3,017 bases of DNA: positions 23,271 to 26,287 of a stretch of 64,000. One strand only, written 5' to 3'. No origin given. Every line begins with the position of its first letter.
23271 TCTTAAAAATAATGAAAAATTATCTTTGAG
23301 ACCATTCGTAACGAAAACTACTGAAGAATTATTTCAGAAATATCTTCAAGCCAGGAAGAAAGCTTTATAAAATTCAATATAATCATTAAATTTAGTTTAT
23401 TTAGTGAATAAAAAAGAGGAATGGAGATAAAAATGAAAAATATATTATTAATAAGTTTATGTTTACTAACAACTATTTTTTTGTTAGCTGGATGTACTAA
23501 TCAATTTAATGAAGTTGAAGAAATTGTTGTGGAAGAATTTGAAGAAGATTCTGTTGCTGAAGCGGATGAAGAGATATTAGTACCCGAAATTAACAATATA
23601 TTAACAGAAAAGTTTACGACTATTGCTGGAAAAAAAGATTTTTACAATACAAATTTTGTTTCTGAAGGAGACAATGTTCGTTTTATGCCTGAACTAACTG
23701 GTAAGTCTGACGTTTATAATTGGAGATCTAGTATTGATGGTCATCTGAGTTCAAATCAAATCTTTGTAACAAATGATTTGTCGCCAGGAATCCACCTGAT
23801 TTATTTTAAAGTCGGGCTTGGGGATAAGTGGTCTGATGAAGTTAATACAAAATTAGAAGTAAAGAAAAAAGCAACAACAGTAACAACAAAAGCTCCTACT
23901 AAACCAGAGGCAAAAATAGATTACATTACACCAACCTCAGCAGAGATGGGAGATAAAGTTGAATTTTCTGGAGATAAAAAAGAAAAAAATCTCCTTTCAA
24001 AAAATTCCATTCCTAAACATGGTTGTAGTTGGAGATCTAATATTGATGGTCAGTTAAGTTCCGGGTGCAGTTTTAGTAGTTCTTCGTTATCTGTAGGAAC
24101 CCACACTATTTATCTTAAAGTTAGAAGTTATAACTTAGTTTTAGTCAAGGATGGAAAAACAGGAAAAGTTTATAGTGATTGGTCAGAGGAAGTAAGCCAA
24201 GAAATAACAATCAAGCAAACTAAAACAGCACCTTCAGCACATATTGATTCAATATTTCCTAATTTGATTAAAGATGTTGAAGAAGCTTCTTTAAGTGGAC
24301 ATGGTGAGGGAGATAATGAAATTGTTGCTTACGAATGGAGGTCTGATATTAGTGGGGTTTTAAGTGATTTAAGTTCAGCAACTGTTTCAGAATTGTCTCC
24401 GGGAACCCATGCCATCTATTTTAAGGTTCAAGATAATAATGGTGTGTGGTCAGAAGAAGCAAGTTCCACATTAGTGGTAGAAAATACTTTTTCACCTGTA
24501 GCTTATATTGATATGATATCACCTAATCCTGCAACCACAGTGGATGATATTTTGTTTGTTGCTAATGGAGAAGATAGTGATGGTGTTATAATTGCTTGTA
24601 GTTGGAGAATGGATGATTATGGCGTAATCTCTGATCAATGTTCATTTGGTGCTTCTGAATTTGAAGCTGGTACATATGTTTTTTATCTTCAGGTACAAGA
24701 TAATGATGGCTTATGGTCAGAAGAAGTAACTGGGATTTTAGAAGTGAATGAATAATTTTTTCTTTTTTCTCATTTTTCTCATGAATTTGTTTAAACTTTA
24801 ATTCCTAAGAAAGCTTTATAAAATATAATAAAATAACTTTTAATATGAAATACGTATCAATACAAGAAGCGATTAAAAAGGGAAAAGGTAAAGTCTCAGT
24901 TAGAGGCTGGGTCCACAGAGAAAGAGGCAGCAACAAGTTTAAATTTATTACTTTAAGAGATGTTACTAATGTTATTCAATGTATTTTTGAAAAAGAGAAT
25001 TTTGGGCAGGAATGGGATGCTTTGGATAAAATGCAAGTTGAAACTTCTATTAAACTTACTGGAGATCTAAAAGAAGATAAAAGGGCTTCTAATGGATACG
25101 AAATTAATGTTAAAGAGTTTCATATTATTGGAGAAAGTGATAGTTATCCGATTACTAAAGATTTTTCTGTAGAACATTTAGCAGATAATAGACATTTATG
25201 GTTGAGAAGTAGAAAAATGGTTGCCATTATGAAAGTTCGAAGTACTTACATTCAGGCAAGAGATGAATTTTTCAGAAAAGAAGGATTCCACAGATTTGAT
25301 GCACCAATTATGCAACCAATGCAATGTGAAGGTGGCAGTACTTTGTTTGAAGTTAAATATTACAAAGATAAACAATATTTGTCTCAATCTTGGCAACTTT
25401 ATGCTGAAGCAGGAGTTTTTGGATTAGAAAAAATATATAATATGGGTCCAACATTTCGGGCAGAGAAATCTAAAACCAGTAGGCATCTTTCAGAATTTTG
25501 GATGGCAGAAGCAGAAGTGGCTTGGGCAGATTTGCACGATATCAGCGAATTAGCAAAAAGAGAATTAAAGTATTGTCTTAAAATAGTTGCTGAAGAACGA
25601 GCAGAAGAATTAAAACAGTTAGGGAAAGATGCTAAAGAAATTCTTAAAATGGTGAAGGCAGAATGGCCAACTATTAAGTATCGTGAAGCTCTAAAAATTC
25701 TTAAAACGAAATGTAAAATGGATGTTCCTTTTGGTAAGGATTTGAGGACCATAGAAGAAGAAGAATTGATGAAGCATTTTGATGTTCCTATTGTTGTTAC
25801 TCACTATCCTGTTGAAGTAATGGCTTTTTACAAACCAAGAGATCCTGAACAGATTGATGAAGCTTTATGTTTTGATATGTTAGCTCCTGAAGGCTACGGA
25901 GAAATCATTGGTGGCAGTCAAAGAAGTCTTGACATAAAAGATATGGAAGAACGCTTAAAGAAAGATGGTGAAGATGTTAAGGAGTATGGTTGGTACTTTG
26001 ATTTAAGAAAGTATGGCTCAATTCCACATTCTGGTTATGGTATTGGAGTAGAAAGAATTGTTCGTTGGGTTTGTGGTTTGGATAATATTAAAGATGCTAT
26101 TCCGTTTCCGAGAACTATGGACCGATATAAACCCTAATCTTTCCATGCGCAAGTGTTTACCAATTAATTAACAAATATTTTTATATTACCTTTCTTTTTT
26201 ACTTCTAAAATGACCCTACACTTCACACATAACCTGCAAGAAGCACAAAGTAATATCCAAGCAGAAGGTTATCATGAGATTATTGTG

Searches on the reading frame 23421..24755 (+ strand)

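Call 10: search_protein_families(library=pfam, proteins=[window:23421-24755:+], max_evalue=0.0001)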
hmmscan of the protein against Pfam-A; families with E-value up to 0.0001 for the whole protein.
window:23421-24755:+ (444 aa): 2 families
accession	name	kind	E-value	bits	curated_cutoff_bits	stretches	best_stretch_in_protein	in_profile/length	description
PF07495.19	Y_Y_Y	-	4.1e-08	33.4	26.6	0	315-351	25-60/65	Y_Y_Y domain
PF22352.2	K319L-like_PKD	-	1.4e-06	28.6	27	0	287-342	12-74/84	K319L-like, PKD domain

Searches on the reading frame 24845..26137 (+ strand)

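Call 10: search_protein_families(library=pfam, proteins=[window:24845-26137:+], max_evalue=0.0001)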
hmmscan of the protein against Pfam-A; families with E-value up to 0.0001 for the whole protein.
window:24845-26137:+ (430 aa): 2 families
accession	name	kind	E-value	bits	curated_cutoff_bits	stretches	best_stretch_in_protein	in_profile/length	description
PF00152.25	tRNA-synt_2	-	3.9e-67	226.9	25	1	111-424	4-307/308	tRNA synthetases class II (D, K and N)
PF01336.31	tRNA_anti-codon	-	6.7e-14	52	27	1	17-95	1-75/75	OB-fold nucleic acid binding domain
